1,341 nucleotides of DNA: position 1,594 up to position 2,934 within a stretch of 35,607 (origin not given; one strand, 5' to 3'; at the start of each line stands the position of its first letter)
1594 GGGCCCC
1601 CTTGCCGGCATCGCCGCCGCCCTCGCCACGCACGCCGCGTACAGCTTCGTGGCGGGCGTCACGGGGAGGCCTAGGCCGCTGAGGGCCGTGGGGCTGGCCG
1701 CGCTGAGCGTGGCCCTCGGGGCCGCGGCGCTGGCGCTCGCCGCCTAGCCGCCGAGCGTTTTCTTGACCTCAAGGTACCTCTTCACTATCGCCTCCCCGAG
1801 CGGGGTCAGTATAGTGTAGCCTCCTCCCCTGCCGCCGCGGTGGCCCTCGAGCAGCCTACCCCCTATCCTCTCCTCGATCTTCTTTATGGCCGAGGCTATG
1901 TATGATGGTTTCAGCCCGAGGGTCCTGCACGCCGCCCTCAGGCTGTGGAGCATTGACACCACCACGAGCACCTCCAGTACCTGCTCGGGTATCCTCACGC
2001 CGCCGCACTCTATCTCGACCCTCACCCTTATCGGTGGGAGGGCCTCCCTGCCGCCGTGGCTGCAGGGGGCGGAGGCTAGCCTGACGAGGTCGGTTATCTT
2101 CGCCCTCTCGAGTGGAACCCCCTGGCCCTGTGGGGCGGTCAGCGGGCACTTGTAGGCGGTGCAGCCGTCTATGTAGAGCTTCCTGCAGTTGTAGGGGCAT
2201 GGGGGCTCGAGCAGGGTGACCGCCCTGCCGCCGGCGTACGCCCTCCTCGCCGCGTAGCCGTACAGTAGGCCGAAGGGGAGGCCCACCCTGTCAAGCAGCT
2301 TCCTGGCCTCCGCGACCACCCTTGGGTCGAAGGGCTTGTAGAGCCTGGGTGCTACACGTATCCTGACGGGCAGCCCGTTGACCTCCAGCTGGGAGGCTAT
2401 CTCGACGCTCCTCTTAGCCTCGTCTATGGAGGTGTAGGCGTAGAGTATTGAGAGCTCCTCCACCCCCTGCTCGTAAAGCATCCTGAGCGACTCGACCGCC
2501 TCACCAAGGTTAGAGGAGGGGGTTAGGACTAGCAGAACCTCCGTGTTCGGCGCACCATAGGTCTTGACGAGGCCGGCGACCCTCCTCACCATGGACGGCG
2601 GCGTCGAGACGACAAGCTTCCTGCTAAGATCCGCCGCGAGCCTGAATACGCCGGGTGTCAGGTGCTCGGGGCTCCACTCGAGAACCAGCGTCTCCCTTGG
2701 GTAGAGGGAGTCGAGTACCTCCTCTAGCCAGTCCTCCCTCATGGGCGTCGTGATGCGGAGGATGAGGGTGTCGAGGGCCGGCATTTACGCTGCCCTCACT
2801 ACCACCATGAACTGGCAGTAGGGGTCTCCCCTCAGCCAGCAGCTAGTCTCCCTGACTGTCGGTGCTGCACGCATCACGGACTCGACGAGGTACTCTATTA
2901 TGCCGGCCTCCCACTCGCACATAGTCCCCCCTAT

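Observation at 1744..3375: CorQ/CorR-like sensor pair with an unusual Cys-rich regulator architecture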

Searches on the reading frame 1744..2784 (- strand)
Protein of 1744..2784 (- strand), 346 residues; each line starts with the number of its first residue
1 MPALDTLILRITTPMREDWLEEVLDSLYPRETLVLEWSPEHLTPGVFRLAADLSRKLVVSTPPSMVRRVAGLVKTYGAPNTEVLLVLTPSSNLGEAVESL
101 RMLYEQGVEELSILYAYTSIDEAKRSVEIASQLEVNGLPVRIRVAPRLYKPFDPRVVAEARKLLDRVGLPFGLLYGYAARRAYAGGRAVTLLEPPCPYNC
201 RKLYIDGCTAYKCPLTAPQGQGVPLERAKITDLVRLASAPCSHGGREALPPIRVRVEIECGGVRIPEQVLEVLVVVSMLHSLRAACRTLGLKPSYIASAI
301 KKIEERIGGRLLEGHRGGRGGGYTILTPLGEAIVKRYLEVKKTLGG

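Call 3: search_protein_families(library=pfam, proteins=[window:1744-2784:-], max_evalue=0.1)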
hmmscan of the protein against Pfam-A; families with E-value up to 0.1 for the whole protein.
window:1744-2784:- (346 aa): 3 families
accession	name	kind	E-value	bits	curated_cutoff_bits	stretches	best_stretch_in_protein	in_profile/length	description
PF00126.33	HTH_1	-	2e-08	34.5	26.6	1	270-331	4-60/60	Bacterial regulatory helix-turn-helix protein, lysR family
PF19359.4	DUF5936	-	0.0058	17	27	1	142-185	56-100/141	Family of unknown function (DUF5936)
PF13551.12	HTH_29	-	0.024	15.2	28.1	1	279-320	11-53/64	Winged helix-turn helix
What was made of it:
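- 1756..1986 (-): C-terminal ModE/LysR-type winged helix-turn-helix (aa 267-343), with an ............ wing and the conserved C286. Pfam HTH_1 (call 3).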

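Call 4: search_protein_families(library=ncbifam, proteins=[window:1744-2784:-], max_evalue=1)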
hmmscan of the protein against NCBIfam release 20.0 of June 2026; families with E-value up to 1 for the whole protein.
window:1744-2784:- (346 aa): 11 families
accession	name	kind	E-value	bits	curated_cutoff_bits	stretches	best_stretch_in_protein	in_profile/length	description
TIGR00637.1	ModE_repress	subfamily_domain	2.1e-10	40.5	98.5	1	267-343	4-80/100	ModE molybdate transport repressor domain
NF045990.1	TransRegCbbRRhodb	equivalog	0.00096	18.3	450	1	270-344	11-82/304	LysR family regulator CbbR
NF007315.1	PRK09801.1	equivalog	0.0024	17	398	1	269-338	10-74/301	L-tartrate utilization transcriptional activator TtdR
TIGR02424.1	TF_pcaQ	equivalog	0.0026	16.7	303.8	1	270-318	8-56/300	pca operon transcription factor PcaQ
NF008294.1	PRK11074.1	equivalog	0.015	14.7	345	1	267-316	4-53/300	DNA-binding transcriptional activator PunR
NF040888.1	trans_reg_YafC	equivalog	0.021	13.7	470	1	270-313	8-51/293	DNA-binding transcriptional regulator YafC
NF009888.0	PRK13348.1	subfamily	0.029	13.4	297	1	267-314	5-52/302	HTH-type transcriptional regulator ArgP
TIGR03418.1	chol_sulf_TF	equivalog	0.055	12.5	324.8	1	268-319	4-53/291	choline sulfate utilization transcriptional regulator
TIGR03298.1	argP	subfamily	0.075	12.1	273.55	1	268-317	4-53/292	ArgP/LysG family DNA-binding transcriptional regulator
NF002964.0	PRK03635.1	subfamily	0.078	12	197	1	267-313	5-51/297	ArgP/LysG family DNA-binding transcriptional regulator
NF008284.0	PRK11062.1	equivalog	0.11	11.6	219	1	281-321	20-58/299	transcriptional activator NhaR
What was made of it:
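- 1756..1986 (-): TIGR00637 (call 4).
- On LysR-type transcriptional regulators (LTTR): NCBIfam LTTR equivalogs score 12-18 bits against cut-offs of 200-470 (call 4).
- On ModE: There are no Mop or TOBE hits (calls 3, 4).
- Closest known: ModE, the molybdate-responsive regulator. Different: Here it is C-terminal, with no Mop or TOBE domains (calls 3, 4).
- Checked: The HTH also matches the NCBIfam ModE N-terminal domain at aa 267-343, E 2e-10, which is below that model's curated cut-off (40.5 bits against 98.5) (call 4).
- No LysR substrate-binding domain and no Mop/TOBE domain was found (calls 3, 4). The scores are far below the NCBIfam equivalog cut-offs (call 4).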

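Call 5: find_homologous_proteins(query=window:1744-2784:-, max_evalue=0.001)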
Query window:1744-2784:- (346 aa): 7 proteins with E <= 0.001 among 8000 candidates.
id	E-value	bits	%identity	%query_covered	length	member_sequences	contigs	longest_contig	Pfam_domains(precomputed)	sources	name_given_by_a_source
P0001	1.8e-223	759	100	100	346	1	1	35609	PF00126.34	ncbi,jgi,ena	-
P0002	9.5e-167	573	76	98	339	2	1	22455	PF00126.34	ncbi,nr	ncbi:MAG: LysR family transcriptional regulator, partial [Crenarchaeota archaeon]|nr:LysR family tra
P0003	8.7e-69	251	40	100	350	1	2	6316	PF00126.34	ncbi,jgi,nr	ncbi:MAG TPA: LysR family transcriptional regulator [Pyrodictium sp.]|nr:LysR family transcriptional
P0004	1.5e-65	240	40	100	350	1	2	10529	PF00126.34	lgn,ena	-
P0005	7.0e-64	234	38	100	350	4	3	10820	PF00126.34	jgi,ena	-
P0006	1.5e-59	220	39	95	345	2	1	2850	PF00126.34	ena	-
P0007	4.9e-59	218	42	78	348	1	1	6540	PF00126.34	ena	-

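Call 10: find_related_loci(query=A1, collection=genome_contigs, flank=10000)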
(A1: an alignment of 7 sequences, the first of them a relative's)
Query A1 (346 aa) in genome_contigs; peptide patterns used: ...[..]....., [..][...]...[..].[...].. (x = any residue, [..] = any of these).
60 stretches matched a pattern; 2 encode a relative of the query (tblastn E <= 1e-3); 2 distinct loci.
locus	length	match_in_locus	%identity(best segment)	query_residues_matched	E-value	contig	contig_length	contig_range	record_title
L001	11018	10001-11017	76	1-339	1e-165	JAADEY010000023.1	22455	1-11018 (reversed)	MAG: Thermoproteota archaeon isolate L_MetaBat.44 contig-127_1954, whole genome shotgun sequence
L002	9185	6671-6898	39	258-340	2e-11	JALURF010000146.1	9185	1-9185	MAG: Thermofilaceae archaeon isolate S146_metabat2_scaf2bin.032_VB S146_NODE_5508_length_9185_cov_1.875469, whole genome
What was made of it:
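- Tried and rejected: The genome_contigs scan found only two loci (call 10).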

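Call 11: find_encoding_contigs(protein=P0003, flank=10000, max_places=4)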
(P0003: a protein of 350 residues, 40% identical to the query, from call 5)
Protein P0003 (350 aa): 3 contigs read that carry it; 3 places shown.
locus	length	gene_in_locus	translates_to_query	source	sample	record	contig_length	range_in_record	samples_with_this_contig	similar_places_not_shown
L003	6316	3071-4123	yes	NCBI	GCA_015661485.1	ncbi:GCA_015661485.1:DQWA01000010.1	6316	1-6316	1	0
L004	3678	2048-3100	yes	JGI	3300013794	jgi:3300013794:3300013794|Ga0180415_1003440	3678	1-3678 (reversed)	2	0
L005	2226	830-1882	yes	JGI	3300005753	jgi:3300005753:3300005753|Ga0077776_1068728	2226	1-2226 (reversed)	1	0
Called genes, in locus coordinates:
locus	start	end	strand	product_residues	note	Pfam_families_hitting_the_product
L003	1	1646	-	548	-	PF03063:Prismane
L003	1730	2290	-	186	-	PF13187:Fer4_9 (faint), PF25160:LdpA_Fe-S-bd (faint), PF00037:Fer4 (faint), PF12797:Fer4_2 (faint), PF12838:Fer4_7 (weak), PF13247:Fer4_11, PF12838:Fer4_7 (weak), PF14697:Fer4_21 (weak), +4 more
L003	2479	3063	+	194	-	PF02830:V4R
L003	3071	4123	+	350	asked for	PF00126:HTH_1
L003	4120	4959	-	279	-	PF00146:NADHdh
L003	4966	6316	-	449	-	PF00361:Proton_antipo_M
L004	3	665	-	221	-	?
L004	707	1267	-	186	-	PF13187:Fer4_9 (faint), PF25160:LdpA_Fe-S-bd (faint), PF00037:Fer4 (faint), PF12797:Fer4_2 (faint), PF12838:Fer4_7 (weak), PF13247:Fer4_11, PF12838:Fer4_7 (weak), PF14697:Fer4_21 (weak), +4 more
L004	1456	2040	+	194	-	PF02830:V4R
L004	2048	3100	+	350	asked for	PF00126:HTH_1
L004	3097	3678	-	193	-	?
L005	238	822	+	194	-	PF02830:V4R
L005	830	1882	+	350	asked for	PF00126:HTH_1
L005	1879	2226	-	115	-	?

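Call 12: find_encoding_contigs(protein=P0005, flank=10000, max_places=4)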
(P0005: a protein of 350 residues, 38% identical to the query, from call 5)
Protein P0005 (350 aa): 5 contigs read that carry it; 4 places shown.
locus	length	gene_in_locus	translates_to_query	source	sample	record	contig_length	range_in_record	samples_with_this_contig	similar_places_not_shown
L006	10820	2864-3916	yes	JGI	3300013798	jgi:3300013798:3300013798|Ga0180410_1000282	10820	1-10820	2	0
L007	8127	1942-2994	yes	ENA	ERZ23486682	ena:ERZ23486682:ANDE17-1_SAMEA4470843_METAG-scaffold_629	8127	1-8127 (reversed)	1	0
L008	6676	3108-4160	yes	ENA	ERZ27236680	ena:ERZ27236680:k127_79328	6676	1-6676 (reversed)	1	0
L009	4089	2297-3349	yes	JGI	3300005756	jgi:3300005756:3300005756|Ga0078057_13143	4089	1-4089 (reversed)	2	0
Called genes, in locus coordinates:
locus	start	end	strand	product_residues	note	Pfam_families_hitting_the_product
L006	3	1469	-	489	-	?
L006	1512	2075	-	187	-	PF13187:Fer4_9 (faint), PF00037:Fer4 (faint), PF12797:Fer4_2 (faint), PF12837:Fer4_6 (faint), PF14697:Fer4_21 (faint), PF12838:Fer4_7 (weak), PF13247:Fer4_11, PF13237:Fer4_10 (weak), +1 more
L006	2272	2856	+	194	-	PF02830:V4R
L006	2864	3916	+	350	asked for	PF00126:HTH_1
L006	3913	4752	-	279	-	PF00146:NADHdh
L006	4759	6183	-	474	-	PF00361:Proton_antipo_M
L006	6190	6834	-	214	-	PF00420:Oxidored_q2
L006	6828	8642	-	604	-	PF00361:Proton_antipo_M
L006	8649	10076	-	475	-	PF00361:Proton_antipo_M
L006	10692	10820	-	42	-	?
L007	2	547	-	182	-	?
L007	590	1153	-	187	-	PF13187:Fer4_9 (faint), PF00037:Fer4 (faint), PF12797:Fer4_2 (faint), PF12837:Fer4_6 (faint), PF14697:Fer4_21 (faint), PF12838:Fer4_7 (weak), PF13247:Fer4_11, PF13237:Fer4_10 (weak), +1 more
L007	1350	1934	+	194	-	PF02830:V4R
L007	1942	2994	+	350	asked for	PF00126:HTH_1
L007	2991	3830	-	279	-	PF00146:NADHdh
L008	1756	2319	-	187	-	PF13187:Fer4_9 (faint), PF00037:Fer4 (faint), PF12797:Fer4_2 (faint), PF12837:Fer4_6 (faint), PF14697:Fer4_21 (faint), PF12838:Fer4_7 (weak), PF13247:Fer4_11, PF13237:Fer4_10 (weak), +1 more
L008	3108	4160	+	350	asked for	PF00126:HTH_1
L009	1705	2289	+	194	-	PF02830:V4R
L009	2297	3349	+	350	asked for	PF00126:HTH_1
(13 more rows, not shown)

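Call 18: search_protein_representatives(alignment_id=A1)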
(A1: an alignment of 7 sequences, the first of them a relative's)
Query: 7 sequences, 349 profile positions. Proteins with E-value up to 0.001 (for the whole library): 397; up to 1e-10: 37; up to 1e-30: 21. The best 150 are listed.
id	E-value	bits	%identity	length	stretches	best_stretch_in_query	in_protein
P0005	1.4e-177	606.3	-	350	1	1-349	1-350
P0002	2.6e-153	526.5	-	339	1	1-342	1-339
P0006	3.2e-147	506.5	-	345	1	1-349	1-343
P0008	2.5e-121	421.3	-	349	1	1-348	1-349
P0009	2.2e-90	319.6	-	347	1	3-347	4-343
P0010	2.6e-90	319.3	-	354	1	3-344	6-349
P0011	5.0e-51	190.1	-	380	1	33-346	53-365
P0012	2.5e-47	177.9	-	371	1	33-347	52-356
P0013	1.7e-44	168.6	-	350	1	20-346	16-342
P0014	1.6e-43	165.4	-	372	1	46-345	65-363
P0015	8.1e-42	159.8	-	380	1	63-347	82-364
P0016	3.9e-41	157.6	-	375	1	19-341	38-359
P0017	4.1e-41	157.5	-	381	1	32-346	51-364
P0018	5.3e-41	157.1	-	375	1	24-342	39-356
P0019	1.3e-40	155.9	-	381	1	32-348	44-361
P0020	8.2e-39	149.9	-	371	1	21-346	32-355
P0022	1.3e-36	142.8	-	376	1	20-346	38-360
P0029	1.9e-18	83.0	-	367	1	18-342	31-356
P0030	3.9e-17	78.6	-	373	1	133-346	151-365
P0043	1.2e-09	54.1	-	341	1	202-338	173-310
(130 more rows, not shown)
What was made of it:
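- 1744..2784 (-): corR-like gene. It encodes a 346-aa regulator. The family profile matches relatives across their full length (call 18).
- On CorR (T. onnurineus TON_1016 type): The family profile matches Thermococcus-type members over profile positions of roughly 20-346 (call 18).
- Tried and rejected: The exhaustive profile search was needed to reach the Thermococcus clade (call 18).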

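Call 23: search_protein_families(library=pfam, alignment_id=A2, max_evalue=1)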
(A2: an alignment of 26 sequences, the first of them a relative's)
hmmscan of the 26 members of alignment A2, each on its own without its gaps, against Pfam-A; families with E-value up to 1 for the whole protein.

A. member 1, P0001 (346 aa): 3 families
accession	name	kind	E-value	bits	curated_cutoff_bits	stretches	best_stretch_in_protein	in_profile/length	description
PF00126.33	HTH_1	-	2e-08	34.5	26.6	1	270-331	4-60/60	Bacterial regulatory helix-turn-helix protein, lysR family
PF19359.4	DUF5936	-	0.0058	17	27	1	142-185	56-100/141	Family of unknown function (DUF5936)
PF13551.12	HTH_29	-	0.024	15.2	28.1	1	279-320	11-53/64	Winged helix-turn helix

B. families by the number of members that match (of 26 scanned): 27 families (the first 25 are shown)
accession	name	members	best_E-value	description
PF00126.33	HTH_1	26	2.4e-11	Bacterial regulatory helix-turn-helix protein, lysR family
PF13556.12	HTH_30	6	1.1e-05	PucR C-terminal helix-turn-helix domain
PF18024.7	HTH_50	6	0.0068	Helix-turn-helix domain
PF04055.27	Radical_SAM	5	6.5e-05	Radical SAM superfamily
PF13551.12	HTH_29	4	0.0026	Winged helix-turn helix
PF13518.12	HTH_28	4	0.0068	Helix-turn-helix domain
PF13412.12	HTH_24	4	0.037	Winged helix-turn-helix DNA-binding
PF13404.12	HTH_AsnC-type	2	0.0024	AsnC-type helix-turn-helix domain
PF17616.7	US6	2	0.052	Viral unique short region 6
PF10547.14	P22_AR_N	2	0.24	P22_AR N-terminal domain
PF13353.11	Fer4_12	1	0.002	4Fe-4S single cluster domain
PF19359.4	DUF5936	1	0.0058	Family of unknown function (DUF5936)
PF04458.17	DUF505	1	0.0062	Protein of unknown function (DUF505)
PF13384.12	HTH_23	1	0.022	Homeodomain-like domain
PF03786.19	UxuA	1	0.031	D-mannonate dehydratase (UxuA)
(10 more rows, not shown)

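Call 24: search_solved_structures(query=A2, max_evalue=1, show_alignments=2)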
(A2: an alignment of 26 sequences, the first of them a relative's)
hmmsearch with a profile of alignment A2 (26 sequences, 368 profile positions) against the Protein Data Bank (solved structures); distinct sequences matched with E-value up to 1: 37.
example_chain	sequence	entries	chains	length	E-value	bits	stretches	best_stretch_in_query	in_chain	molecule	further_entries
2ijl_A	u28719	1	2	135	6.5e-11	45.1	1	265-366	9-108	Molybdenum-binding transcriptional repressor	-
1b9m_A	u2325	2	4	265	7.1e-08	35.1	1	266-363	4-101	PROTEIN (MODE)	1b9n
1o7l_A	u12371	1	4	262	1.3e-07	34.2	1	268-363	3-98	TRANSCRIPTIONAL REGULATOR MODE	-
3fxq_A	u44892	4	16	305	1e-05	28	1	285-334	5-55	LysR type regulator of tsaMBCD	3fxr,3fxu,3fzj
7trv_A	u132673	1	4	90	0.00024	23.5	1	297-330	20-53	LysR-family transcriptional regulatory protein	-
3isp_A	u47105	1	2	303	0.00028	23.3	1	287-329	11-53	HTH-type transcriptional regulator Rv1985c/MT2039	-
9iyz_A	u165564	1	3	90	0.00042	22.7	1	279-330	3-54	HTH-type transcriptional regulator AceR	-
8wpa_A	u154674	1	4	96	0.0007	22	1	280-330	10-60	HTH-type transcriptional regulator AceR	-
8h3v_S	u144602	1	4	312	0.0021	20.4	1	287-329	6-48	NtcB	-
9irz_A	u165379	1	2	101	0.0034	19.7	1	284-330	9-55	Probable HTH-type transcriptional regulator YhaJ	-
3hhg_A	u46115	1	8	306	0.0055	19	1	284-330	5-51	Transcriptional regulator, LysR family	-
7uek_A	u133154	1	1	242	0.0065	18.8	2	32-137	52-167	OT3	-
8j4n_A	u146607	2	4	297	0.0079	18.5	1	281-330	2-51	Bacterial regulatory helix-turn-helix protein, lysR family protein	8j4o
5z7h_A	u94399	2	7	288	0.0082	18.4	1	288-326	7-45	LysR family transcriptional regulator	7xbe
3m1e_A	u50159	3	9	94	0.0087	18.4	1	291-330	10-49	HTH-type transcriptional regulator benM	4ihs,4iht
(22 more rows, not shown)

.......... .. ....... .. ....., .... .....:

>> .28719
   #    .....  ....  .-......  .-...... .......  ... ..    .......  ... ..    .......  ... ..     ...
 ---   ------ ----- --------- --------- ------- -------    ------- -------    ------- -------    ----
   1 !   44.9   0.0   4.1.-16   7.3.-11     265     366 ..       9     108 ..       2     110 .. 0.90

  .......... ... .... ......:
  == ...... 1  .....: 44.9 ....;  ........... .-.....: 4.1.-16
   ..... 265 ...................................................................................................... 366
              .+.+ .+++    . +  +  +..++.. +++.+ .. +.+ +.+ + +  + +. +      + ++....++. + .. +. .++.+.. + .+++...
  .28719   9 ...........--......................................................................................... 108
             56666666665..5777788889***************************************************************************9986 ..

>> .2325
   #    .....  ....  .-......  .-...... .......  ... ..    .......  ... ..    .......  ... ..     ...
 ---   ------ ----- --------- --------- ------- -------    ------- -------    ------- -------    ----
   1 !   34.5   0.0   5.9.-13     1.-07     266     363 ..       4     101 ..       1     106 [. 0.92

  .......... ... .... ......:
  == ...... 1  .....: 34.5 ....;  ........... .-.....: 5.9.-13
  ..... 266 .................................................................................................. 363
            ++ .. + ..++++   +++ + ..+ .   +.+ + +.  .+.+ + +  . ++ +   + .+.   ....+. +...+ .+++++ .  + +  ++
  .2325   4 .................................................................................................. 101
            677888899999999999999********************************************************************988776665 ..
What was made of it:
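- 1756..1986 (-): Profile hits to the ModE-like structures 2ijl (6.5e-11) and 1b9m (call 24).
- The HTH is most similar to the ModE N-terminal domain (calls 4, 24).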

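Call 25: find_homologous_proteins(query=A2, max_evalue=1e-10)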
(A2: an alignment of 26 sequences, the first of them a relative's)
Query A2 (26 sequences) (346 aa, profile of the alignment): 9 proteins with E <= 1e-10 among 8000 candidates.
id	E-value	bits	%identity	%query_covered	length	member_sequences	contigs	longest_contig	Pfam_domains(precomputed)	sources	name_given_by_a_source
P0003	3.8e-108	380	40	100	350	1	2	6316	PF00126.34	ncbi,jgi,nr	ncbi:MAG TPA: LysR family transcriptional regulator [Pyrodictium sp.]|nr:LysR family transcriptional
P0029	1.2e-107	378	24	94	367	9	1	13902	-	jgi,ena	-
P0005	2.1e-107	378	38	100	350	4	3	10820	PF00126.34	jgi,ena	-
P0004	5.4e-104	366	40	100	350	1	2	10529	PF00126.34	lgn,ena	-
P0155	7.9e-102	359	30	59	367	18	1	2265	-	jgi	-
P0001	7.4e-101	356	100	100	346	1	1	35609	PF00126.34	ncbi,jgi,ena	-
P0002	1.5e-99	352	76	98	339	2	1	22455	PF00126.34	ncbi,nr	ncbi:MAG: LysR family transcriptional regulator, partial [Crenarchaeota archaeon]|nr:LysR family tra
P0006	6.2e-97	343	39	95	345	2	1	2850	PF00126.34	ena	-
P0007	4.8e-90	320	42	78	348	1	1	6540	PF00126.34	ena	-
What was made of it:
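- Tried and rejected: The word-indexed protein search found only 7-9 relatives (calls 5, 25).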

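Call 27: list_cluster_members(proteins=[P0011, P0012, P0014, P0015, P0016, P0017, P0018, P0019, P0020, P0022])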
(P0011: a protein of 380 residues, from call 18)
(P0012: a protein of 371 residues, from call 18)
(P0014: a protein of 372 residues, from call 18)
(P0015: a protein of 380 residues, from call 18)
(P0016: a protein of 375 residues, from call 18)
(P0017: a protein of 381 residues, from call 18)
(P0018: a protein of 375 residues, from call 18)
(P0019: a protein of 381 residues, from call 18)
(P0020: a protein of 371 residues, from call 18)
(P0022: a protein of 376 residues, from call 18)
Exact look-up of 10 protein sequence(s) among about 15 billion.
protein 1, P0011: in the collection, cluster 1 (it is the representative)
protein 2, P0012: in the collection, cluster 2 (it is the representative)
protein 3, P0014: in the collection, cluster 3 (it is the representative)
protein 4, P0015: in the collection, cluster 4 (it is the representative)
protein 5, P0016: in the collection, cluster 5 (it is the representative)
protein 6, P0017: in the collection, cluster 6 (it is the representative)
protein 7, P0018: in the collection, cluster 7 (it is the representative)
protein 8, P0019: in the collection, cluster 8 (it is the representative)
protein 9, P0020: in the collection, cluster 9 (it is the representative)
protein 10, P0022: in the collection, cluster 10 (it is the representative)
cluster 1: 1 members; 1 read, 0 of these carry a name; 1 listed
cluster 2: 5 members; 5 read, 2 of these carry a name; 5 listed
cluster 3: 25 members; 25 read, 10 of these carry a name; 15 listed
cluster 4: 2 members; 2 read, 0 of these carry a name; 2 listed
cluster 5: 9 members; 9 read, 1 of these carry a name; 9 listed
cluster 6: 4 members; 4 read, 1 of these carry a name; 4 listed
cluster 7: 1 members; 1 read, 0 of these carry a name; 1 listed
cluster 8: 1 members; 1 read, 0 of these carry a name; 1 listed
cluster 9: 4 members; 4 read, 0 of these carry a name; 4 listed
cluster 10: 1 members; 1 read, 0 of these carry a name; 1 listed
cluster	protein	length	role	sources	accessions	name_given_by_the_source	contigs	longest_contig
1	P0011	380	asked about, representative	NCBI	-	-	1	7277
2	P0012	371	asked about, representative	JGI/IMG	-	-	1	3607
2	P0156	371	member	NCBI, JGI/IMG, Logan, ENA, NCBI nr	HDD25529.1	MAG TPA: LysR family transcriptional regulator [Acidilobales archaeon] | LysR family transcriptional regulator [Acidilobales archaeon]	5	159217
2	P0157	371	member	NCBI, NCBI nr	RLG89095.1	MAG: hypothetical protein DRO18_00075 [Thermoprotei archaeon]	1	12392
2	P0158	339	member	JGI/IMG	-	-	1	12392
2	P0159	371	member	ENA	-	-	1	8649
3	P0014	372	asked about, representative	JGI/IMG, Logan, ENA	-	-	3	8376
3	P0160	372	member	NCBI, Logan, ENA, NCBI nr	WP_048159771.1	winged helix-turn-helix domain-containing protein [Thermococcus barophilus] | LysR family transcriptional regulator [Thermococcus barophilus]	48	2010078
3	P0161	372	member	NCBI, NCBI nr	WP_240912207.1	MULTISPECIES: winged helix-turn-helix domain-containing protein [unclassified ... | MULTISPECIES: LysR family transcriptional regulator [unclassified Thermococcus]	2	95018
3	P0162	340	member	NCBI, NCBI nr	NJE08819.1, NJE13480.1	LysR family transcriptional regulator [Thermococcus sp. M39]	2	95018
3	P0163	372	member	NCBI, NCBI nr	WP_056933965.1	winged helix-turn-helix domain-containing protein [Thermococcus barophilus] | LysR family transcriptional regulator [Thermococcus barophilus]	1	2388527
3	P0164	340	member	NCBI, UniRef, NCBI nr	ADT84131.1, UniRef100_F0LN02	periplasmic molybdate-binding protein [Thermococcus barophilus MP] | Periplasmic molybdate-binding protein n=2 Tax=Thermococcus barophilus TaxID=55802 ...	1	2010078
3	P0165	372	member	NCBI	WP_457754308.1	winged helix-turn-helix domain-containing protein [Thermococcus sp.]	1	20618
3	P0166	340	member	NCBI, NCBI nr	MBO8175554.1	MAG: LysR family transcriptional regulator [Thermococcus sp.] | LysR family transcriptional regulator [Thermococcus sp.]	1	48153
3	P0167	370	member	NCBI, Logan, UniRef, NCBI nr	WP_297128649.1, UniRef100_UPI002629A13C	LysR family transcriptional regulator [Thermococcus sp.] | winged helix-turn-helix domain-containing protein n=1 Tax=Thermococcus sp. TaxID=35749 ...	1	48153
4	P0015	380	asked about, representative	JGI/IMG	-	-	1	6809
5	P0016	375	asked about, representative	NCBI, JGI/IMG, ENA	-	-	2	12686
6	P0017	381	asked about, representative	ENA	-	-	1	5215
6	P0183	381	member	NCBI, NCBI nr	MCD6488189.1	MAG: LysR family transcriptional regulator [Desulfurococcales archaeon] | LysR family transcriptional regulator [Desulfurococcales archaeon]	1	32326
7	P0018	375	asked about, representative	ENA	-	-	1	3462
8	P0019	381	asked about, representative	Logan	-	-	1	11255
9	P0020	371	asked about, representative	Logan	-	-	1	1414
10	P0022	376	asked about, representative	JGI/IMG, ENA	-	-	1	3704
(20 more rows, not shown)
